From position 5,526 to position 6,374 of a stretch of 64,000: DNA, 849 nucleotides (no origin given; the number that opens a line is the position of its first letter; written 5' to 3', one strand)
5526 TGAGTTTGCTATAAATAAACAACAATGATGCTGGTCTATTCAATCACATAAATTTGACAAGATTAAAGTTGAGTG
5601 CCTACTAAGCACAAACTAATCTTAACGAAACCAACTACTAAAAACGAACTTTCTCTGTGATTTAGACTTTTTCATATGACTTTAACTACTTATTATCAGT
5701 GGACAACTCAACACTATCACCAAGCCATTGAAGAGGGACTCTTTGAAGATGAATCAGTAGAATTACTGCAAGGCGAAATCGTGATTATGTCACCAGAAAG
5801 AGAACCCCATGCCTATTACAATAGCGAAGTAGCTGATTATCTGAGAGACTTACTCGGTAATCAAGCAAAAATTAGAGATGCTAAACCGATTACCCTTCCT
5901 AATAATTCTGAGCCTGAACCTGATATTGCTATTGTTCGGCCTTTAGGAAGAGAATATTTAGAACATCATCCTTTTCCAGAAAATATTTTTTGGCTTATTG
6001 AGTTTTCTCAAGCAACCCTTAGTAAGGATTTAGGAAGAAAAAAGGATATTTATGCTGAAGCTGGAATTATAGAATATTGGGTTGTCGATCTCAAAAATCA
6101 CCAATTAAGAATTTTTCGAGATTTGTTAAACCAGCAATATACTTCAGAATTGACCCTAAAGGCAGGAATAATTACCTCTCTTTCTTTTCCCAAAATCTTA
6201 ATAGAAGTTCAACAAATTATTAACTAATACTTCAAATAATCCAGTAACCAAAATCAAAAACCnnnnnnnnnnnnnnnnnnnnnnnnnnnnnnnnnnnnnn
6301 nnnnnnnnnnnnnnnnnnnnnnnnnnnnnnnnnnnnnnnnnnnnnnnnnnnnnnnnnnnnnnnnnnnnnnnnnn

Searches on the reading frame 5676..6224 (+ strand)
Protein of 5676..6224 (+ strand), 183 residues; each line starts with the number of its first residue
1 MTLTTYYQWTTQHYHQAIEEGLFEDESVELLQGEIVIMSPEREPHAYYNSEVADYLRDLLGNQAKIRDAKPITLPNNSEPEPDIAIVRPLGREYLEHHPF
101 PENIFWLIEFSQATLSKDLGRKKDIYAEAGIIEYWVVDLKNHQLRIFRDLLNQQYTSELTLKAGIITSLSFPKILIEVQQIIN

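Call 4: search_protein_families(library=pfam, proteins=[window:5676-6224:+], max_evalue=1)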
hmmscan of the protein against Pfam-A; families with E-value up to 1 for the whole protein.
window:5676-6224:+ (183 aa): 2 families
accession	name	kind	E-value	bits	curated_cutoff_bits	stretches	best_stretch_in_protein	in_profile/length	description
PF05685.18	Uma2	-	1.1e-31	110.1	27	1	14-170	4-163/172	Putative restriction endonuclease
PF10135.14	Rod-binding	-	0.2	12.6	25.1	1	141-164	17-39/51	Rod binding protein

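Call 5: search_protein_families(library=ncbifam, proteins=[window:5676-6224:+], max_evalue=1)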
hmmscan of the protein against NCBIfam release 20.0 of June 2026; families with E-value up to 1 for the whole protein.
window:5676-6224:+ (183 aa): 0 families
